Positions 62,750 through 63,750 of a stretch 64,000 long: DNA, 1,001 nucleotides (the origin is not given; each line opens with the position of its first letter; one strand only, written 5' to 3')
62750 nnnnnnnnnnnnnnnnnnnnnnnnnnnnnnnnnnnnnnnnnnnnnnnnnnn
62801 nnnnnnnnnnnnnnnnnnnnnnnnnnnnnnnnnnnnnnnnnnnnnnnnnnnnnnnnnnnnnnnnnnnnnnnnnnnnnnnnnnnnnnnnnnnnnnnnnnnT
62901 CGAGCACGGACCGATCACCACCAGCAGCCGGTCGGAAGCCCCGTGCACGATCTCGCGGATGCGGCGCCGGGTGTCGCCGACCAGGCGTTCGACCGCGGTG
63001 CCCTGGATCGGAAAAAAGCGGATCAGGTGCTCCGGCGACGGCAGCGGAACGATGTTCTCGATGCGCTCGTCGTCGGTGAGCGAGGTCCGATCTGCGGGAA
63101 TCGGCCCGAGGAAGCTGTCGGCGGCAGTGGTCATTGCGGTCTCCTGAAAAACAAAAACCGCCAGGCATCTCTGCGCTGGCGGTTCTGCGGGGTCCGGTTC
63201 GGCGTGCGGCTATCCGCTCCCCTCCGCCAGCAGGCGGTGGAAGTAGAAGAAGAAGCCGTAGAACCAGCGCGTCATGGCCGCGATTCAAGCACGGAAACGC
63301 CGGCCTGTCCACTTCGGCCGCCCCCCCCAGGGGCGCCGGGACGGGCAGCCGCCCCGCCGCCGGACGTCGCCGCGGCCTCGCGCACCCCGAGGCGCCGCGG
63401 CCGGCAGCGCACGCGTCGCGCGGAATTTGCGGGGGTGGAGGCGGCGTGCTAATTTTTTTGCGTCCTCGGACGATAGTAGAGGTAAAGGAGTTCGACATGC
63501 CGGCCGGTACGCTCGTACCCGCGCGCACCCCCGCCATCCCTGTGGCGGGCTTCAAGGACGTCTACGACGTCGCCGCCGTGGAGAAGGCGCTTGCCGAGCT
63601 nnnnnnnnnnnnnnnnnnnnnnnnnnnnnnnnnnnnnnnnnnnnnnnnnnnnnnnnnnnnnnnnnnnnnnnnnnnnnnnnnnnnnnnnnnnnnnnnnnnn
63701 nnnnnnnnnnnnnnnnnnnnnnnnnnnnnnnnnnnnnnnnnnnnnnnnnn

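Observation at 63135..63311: Aromatic-amino-acid leader peptide and transcription attenuator directly upstream of DAHP synthase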

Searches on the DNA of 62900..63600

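Call 3: search_rna_families(source=window, start=62900, end=63600, threshold=evalue, max_evalue=10, show_alignments=3)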
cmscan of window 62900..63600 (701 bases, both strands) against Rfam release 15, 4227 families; matches with E-value up to 10: 1.
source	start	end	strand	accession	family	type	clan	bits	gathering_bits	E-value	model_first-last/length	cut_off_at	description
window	63201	63268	+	RF03108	Methylosinus-1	Gene; sRNA;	-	13.4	145.1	1.2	1-214/214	no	Methylosinus-1 RNA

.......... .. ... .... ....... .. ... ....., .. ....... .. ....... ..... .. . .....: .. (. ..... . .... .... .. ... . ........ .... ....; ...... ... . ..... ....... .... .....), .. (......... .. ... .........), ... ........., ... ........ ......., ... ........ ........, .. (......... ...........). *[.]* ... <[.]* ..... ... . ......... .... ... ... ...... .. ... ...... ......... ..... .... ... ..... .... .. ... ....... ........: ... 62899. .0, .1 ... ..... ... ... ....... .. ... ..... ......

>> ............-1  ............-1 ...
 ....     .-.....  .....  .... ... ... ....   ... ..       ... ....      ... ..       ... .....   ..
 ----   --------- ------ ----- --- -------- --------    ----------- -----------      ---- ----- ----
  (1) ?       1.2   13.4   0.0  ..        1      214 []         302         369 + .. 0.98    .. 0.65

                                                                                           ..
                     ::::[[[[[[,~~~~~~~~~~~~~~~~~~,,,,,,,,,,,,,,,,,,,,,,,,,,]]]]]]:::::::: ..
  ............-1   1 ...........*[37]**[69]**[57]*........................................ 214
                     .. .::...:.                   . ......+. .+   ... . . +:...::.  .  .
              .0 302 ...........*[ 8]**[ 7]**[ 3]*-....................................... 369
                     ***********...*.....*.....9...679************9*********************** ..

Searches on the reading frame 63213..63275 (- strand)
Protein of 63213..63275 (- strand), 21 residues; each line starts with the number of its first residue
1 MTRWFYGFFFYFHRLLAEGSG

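Call 32: search_protein_families(library=ncbifam, proteins=[window:63213-63275:-], max_evalue=10)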
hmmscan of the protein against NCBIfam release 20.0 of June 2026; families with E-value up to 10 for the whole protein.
seq(21 aa): 0 families

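Call 33: search_protein_families(library=pfam, proteins=[window:63213-63275:-], max_evalue=10)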
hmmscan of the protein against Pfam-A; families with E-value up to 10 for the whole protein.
seq(21 aa): 0 families

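Call 41: list_cluster_members(proteins=[window:63213-63275:-, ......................, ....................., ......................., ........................, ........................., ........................, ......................, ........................, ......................])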
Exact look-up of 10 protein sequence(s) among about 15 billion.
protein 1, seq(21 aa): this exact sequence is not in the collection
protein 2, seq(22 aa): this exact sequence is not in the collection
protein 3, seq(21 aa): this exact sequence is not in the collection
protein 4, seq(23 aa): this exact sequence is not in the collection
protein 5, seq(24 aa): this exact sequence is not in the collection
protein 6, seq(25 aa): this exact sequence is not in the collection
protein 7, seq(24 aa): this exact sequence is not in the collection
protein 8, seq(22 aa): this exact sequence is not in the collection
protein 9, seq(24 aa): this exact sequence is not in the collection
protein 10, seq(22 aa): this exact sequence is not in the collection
